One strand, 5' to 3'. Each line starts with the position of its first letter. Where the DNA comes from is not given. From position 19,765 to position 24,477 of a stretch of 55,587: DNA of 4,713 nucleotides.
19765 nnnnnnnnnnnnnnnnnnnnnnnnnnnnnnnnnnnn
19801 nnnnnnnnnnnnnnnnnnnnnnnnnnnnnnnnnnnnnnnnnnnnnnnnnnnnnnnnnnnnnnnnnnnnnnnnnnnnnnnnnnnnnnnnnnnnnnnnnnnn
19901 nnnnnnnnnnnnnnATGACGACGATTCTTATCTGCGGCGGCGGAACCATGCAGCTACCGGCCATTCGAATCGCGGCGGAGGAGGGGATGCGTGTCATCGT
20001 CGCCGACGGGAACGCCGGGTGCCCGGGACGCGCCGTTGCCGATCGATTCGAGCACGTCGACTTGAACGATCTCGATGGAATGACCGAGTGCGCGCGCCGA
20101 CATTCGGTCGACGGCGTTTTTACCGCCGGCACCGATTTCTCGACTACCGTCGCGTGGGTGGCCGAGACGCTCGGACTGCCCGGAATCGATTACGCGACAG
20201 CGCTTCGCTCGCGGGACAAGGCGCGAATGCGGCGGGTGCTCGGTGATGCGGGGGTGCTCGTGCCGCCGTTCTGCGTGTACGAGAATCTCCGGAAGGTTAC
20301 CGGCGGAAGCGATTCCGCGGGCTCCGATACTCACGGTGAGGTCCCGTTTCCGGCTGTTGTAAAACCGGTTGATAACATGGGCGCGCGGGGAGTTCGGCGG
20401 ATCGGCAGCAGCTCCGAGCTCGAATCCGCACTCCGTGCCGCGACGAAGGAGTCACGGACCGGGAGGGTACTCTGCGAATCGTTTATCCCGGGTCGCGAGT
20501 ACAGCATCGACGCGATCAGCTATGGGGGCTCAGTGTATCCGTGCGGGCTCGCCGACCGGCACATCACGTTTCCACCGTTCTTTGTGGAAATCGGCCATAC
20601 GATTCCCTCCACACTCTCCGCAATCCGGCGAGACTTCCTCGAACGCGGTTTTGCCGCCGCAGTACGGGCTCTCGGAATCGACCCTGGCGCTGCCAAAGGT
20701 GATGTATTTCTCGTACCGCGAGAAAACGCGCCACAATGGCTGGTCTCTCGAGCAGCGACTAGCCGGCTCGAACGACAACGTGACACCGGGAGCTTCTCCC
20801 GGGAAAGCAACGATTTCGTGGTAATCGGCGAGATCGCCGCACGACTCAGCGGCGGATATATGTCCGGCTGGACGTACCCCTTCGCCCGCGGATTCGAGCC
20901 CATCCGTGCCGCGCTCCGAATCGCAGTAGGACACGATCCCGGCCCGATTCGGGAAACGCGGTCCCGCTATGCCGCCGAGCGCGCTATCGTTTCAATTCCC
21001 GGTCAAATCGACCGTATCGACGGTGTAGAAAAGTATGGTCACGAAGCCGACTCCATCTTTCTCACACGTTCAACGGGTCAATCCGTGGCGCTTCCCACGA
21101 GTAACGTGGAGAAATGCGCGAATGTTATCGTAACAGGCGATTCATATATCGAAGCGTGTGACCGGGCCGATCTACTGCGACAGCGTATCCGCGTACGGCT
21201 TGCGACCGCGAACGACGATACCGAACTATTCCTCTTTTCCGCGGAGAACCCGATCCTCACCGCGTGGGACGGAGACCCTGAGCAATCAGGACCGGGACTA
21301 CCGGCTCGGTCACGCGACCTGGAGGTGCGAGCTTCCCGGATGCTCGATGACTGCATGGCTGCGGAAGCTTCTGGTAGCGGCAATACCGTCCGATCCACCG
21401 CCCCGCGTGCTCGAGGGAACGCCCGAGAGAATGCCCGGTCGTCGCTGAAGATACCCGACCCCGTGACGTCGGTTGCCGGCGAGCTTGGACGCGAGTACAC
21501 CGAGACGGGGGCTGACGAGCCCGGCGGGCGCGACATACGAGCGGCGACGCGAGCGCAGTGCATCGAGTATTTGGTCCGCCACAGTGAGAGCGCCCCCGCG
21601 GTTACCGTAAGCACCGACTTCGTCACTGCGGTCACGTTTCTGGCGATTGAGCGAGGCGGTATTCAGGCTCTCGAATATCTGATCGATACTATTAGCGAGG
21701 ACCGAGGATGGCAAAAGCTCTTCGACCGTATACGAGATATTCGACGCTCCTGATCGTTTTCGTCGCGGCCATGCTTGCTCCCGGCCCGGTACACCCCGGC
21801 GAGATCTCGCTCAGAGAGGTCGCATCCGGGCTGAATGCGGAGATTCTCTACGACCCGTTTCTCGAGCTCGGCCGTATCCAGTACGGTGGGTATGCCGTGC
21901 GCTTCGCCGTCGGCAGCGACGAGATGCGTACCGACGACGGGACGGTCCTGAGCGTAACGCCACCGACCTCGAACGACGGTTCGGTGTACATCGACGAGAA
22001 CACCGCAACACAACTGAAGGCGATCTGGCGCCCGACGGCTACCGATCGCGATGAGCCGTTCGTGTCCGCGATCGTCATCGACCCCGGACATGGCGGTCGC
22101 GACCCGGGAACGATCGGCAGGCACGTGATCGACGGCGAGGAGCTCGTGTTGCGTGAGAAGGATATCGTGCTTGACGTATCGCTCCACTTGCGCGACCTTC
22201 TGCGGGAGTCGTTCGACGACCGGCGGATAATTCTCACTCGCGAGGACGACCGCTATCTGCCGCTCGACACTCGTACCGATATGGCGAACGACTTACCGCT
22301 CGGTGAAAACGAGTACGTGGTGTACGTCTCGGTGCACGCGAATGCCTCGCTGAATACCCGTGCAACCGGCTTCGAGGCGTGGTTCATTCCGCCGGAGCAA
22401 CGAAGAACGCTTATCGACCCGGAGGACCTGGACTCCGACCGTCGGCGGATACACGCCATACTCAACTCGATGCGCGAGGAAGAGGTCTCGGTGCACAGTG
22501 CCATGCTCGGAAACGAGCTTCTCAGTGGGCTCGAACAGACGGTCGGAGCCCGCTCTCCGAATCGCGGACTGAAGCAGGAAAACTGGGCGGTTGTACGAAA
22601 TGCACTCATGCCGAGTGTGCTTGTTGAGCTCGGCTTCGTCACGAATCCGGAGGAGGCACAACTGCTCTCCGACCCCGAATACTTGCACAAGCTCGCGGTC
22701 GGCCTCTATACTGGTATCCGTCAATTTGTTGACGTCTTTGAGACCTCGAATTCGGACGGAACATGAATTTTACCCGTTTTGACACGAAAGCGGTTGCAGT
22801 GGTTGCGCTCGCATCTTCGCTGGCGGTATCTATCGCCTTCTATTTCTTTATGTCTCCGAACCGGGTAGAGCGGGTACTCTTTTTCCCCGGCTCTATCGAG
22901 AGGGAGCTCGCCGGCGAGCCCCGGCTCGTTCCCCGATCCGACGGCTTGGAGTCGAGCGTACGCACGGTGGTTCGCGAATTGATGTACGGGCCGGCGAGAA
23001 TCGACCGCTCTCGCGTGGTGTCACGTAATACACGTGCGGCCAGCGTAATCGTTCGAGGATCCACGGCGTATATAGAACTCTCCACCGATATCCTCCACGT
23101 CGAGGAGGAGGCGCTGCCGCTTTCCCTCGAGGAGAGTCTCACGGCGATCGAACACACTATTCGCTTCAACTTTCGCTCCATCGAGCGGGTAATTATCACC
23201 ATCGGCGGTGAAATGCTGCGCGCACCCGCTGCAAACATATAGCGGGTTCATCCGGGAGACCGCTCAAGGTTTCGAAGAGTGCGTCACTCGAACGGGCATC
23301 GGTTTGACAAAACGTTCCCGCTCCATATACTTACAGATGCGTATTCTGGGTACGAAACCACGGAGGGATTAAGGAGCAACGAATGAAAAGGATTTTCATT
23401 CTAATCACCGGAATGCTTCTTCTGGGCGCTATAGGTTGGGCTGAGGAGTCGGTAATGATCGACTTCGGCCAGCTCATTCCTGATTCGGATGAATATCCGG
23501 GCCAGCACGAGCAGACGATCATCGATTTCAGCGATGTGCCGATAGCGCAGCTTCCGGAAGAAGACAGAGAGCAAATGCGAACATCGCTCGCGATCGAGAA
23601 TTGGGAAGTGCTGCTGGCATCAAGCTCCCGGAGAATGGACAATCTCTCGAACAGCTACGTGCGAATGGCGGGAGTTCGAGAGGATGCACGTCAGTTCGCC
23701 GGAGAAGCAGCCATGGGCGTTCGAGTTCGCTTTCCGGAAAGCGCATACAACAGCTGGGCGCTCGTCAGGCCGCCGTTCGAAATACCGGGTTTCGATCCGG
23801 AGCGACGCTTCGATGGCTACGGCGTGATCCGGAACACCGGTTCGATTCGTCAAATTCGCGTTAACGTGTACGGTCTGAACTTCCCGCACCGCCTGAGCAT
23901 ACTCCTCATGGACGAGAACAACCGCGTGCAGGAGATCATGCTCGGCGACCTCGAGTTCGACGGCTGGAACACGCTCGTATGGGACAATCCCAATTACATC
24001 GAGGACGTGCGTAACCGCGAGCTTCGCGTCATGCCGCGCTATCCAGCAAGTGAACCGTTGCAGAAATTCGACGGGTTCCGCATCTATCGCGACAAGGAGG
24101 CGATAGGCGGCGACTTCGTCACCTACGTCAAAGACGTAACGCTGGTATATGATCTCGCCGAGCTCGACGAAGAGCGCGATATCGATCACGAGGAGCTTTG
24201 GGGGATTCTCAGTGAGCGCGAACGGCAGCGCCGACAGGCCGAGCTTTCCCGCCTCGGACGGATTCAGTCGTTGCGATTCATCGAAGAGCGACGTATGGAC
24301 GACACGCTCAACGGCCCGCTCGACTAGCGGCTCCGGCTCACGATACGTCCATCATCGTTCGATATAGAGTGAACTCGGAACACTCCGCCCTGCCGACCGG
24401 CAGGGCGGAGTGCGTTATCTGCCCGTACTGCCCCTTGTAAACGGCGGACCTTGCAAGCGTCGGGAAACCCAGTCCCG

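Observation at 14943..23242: Seven-gene translationally coupled operon linking radical-SAM/sugar-nucleotide-type enzymes to a cell-wall amidase, immediately upstream of flaA - product unknown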

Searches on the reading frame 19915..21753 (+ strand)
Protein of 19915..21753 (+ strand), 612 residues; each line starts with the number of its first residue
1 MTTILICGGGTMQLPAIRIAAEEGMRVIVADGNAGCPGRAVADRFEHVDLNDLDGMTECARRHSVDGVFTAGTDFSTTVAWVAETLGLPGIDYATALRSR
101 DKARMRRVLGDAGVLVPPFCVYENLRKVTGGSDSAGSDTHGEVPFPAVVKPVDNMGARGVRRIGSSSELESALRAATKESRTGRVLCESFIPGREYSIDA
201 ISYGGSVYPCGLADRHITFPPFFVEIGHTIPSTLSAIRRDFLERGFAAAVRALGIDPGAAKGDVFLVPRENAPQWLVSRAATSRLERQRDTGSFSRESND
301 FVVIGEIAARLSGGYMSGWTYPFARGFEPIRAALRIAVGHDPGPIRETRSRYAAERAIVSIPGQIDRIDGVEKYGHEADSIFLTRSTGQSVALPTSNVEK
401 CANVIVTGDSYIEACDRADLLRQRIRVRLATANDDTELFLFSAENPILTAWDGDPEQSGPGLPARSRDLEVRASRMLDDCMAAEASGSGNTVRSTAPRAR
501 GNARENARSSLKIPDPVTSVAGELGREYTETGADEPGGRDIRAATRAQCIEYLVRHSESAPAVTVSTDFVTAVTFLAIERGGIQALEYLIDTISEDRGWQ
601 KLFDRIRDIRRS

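Call 3: search_protein_families(library=pfam, proteins=[window:19915-21753:+], max_evalue=0.01)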
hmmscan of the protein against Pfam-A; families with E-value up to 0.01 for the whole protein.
window:19915-21753:+ (612 aa): 7 families
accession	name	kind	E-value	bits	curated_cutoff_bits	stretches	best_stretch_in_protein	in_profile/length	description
PF18603.7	LAL_C2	-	1.1e-08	35.6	29.4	1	362-429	8-77/78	L-amino acid ligase C-terminal domain 2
PF13535.11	ATP-grasp_4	-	6.4e-07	29.6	27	1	144-253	2-124/160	ATP-grasp domain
PF02655.19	ATP-grasp_3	-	3e-06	27.8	23.2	1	101-236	3-115/160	ATP-grasp domain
PF07478.18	Dala_Dala_lig_C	-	1.5e-05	25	24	1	111-198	4-88/204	D-ala D-ala ligase C-terminus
PF18130.6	ATPgrasp_N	-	0.00071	20.5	27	1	21-90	5-81/81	ATP-grasp N-terminal domain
PF22660.2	RS_preATP-grasp-like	-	0.0013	19.5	27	1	1-64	1-64/98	Ribonucleotide synthetase preATP-grasp domain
PF21360.3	PylC-like_N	-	0.0075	16.8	27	0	4-71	1-73/96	PylC-like, N-terminal domain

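Call 4: search_protein_families(library=ncbifam, proteins=[window:19915-21753:+], max_evalue=0.01)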
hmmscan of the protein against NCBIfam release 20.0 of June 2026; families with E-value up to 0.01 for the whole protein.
window:19915-21753:+ (612 aa): 23 families
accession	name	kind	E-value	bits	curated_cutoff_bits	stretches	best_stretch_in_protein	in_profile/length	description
NF002563.0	PRK02186.1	subfamily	2.6e-32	112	625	1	60-261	66-258/890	argininosuccinate lyase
NF006766.0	PRK09288.1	equivalog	5.2e-09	35.3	339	1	3-192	14-199/396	formate-dependent phosphoribosylglycinamide formyltransferase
TIGR01205.1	D_ala_D_alaTIGR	subfamily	2.9e-08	33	245.65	1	92-202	97-202/318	D-alanine--D-alanine ligase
NF002378.0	PRK01372.1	subfamily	1.5e-07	30.4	243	1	99-199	98-187/305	D-alanine--D-alanine ligase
TIGR01142.1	purT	equivalog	1.7e-07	30.5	502.15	1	4-192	2-186/380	phosphoribosylglycinamide formyltransferase 2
TIGR03909.1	pyrrolys_PylC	equivalog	8.9e-07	28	248.3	1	4-205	2-181/374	3-methylornithine--L-lysine ligase PylC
NF005543.0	PRK07206.1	subfamily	3.8e-06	25.8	302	1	71-208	76-215/416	hypothetical protein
NF010623.0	PRK14016.1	subfamily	6.4e-06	24.6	877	1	99-197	212-301/871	cyanophycin synthetase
NF002527.0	PRK01966.1-3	equivalog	1.1e-05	24.9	310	1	134-207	146-217/332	D-alanine--D-alanine ligase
NF002528.0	PRK01966.1-4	subfamily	1.6e-05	23.9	262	1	99-196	139-234/366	D-alanine--D-alanine ligase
TIGR01369.1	CPSaseII_lrg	equivalog_domain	4.2e-05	21.4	1027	1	141-214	701-775/1052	carbamoyl-phosphate synthase (glutamine-hydrolyzing) large subunit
NF004675.0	PRK06019.1-1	equivalog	0.00013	20.9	375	1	2-124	10-130/375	5-(carboxyamino)imidazole ribonucleotide synthase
NF002525.0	PRK01966.1-1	equivalog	0.0002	20.4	457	1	94-196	133-229/364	D-alanine--D-alanine ligase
NF003671.0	PRK05294.1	equivalog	0.00031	18.5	599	1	137-212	694-770/1058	carbamoyl-phosphate synthase large subunit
NF053643.1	Ddl_archaea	equivalog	0.00037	19.6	500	1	22-209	20-198/367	putative pseudomurein biosynthesis ATP-grasp protein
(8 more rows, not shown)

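Call 33: search_solved_structures(query=A4, max_evalue=0.01)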
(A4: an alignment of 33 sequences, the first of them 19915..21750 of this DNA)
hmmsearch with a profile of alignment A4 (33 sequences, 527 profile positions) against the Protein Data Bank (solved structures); distinct sequences matched with E-value up to 0.01: 130 (the best 60 are shown).
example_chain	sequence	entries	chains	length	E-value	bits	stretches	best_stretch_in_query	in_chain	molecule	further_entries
4dim_A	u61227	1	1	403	1.1e-41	146.3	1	2-397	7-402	Phosphoribosylglycinamide synthetase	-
3vot_A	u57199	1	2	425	3.3e-38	134.9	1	52-360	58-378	L-amino acid ligase, BL00235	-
3wo1_A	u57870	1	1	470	7e-21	77.7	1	54-282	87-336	Alanine-anticapsin ligase BacD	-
3wnz_A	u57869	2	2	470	1.2e-20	77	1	54-281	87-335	Alanine-anticapsin ligase BacD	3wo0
3vmm_A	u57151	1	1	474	1.2e-20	76.9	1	54-281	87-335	Alanine-anticapsin ligase BacD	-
1bxr_A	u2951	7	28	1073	1.7e-18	69.8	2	22-210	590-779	CARBAMOYL-PHOSPHATE SYNTHASE | CARBAMOYL PHOSPHATE SYNTHETASE: LARGE SUBUNIT | CARBAMOYL PHOSPHATE SYNTHETASE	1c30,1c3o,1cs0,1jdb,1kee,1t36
1ce8_A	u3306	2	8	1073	2.6e-18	69.2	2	22-210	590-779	PROTEIN (CARBAMOYL-PHOSPHATE SYNTHASE) | carbamoyl phosphate synthetase large chain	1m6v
1a9x_A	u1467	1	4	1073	1.2e-16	63.7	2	22-210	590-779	CARBAMOYL PHOSPHATE SYNTHETASE (LARGE CHAIN)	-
8evy_B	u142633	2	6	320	2e-15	59.7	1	95-258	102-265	D-alanine--D-alanine ligase B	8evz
4wd3_A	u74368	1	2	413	2.7e-15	59.2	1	51-360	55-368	L-amino acid ligase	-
30vh_A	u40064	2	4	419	3.2e-15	59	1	70-280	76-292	L-amino acid ligase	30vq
1kj8_A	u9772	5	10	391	1.8e-12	49.9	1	3-187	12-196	phosphoribosylglycinamide formyltransferase 2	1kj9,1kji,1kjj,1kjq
1eyz_A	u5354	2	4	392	1.8e-12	49.9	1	3-187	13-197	PHOSPHORIBOSYLGLYCINAMIDE FORMYLTRANSFERASE 2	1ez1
2yrw_A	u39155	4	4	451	3.6e-12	48.9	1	39-213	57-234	Phosphoribosylglycinamide synthetase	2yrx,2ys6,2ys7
7wac_A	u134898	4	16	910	6.1e-12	48.2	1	104-205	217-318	Cyanophycin synthase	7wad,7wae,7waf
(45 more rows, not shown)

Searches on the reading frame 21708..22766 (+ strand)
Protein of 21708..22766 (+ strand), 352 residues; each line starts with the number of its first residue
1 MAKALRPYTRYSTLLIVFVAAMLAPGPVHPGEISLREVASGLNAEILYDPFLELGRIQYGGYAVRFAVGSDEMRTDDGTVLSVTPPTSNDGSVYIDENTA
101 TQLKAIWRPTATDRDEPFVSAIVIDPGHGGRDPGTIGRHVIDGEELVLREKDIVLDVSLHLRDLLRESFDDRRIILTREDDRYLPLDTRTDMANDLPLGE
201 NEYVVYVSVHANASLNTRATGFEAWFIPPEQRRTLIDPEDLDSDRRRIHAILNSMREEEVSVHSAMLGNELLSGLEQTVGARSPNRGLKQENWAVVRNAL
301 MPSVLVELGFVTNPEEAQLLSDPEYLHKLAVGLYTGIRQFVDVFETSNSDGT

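Call 3: search_protein_families(library=pfam, proteins=[window:21708-22766:+], max_evalue=0.01)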
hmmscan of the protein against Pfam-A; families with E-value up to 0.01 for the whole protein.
window:21708-22766:+ (352 aa): 1 family
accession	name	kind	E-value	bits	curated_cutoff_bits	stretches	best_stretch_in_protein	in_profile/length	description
PF01520.23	Amidase_3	-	1.7e-43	149.1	27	1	122-338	1-173/174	N-acetylmuramoyl-L-alanine amidase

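Call 4: search_protein_families(library=ncbifam, proteins=[window:21708-22766:+], max_evalue=0.01)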
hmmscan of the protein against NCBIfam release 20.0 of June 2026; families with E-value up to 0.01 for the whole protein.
window:21708-22766:+ (352 aa): 6 families
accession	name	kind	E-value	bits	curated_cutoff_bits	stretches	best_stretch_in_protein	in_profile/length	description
TIGR02883.1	spore_cwlD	equivalog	1.9e-26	93.3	221.55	2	122-227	3-108/189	N-acetylmuramoyl-L-alanine amidase CwlD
NF007652.1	PRK10319.1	equivalog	2.7e-24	85.9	400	2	120-221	58-146/291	N-acetylmuramoyl-L-alanine amidase AmiA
NF038267.1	amidase_AmiC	exception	7.1e-22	77.6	700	2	108-221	177-275/407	N-acetylmuramoyl-L-alanine amidase AmiC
NF007751.0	PRK10431.1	equivalog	2.9e-21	75.5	532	2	98-227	175-286/445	N-acetylmuramoyl-L-alanine amidase AmiB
NF038140.1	amidase_Rv3717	exception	4.8e-09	36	335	1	294-341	184-231/233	Rv3717 family N-acetylmuramoyl-L-alanine amidase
NF050040.1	horm_taper_TftA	equivalog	5.6e-05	22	500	1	285-345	124-188/450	hormogonium tapered terminus morphoprotein TftA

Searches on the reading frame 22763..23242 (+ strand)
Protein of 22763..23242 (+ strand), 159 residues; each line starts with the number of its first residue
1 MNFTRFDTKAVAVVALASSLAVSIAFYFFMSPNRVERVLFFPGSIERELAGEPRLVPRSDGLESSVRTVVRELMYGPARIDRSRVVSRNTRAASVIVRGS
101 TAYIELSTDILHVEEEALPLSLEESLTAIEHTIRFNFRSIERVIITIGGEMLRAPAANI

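Call 3: search_protein_families(library=pfam, proteins=[window:22763-23242:+], max_evalue=0.01)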
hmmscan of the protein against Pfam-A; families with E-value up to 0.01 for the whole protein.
window:22763-23242:+ (159 aa): 1 family
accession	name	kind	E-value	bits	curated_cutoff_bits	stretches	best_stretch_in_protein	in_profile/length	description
PF10646.14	Germane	-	4.8e-08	34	23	1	45-152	12-116/117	Sporulation and spore germination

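Call 4: search_protein_families(library=ncbifam, proteins=[window:22763-23242:+], max_evalue=0.01)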
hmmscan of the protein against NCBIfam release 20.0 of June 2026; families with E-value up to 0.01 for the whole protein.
window:22763-23242:+ (159 aa): 0 families

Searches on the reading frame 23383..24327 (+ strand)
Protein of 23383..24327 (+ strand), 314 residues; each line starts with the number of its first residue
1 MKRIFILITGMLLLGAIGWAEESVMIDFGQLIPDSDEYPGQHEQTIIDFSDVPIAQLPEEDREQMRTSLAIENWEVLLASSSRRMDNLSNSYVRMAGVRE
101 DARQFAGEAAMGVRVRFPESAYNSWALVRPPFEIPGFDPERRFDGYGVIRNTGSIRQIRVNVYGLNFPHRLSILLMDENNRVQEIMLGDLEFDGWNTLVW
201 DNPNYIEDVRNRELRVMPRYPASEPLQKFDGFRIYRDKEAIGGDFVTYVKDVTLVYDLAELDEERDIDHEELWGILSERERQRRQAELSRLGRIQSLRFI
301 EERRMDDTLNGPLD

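Call 3: search_protein_families(library=pfam, proteins=[window:23383-24327:+], max_evalue=0.01)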
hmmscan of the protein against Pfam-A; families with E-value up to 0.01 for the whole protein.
window:23383-24327:+ (314 aa): 1 family
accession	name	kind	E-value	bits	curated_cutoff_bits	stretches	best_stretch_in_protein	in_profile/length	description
PF04620.18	FlaA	-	9.4e-72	241.8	25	1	41-264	4-229/230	Flagellar filament outer layer protein Flaa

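Call 4: search_protein_families(library=ncbifam, proteins=[window:23383-24327:+], max_evalue=0.01)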
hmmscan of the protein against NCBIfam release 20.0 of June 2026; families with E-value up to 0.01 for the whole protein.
window:23383-24327:+ (314 aa): 1 family
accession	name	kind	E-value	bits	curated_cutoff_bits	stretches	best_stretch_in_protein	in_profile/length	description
NF047846.1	FlagFilOutFlaA2Lepto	equivalog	2.1e-06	27.3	440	1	135-257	103-216/231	flagellar filament outer layer protein FlaA2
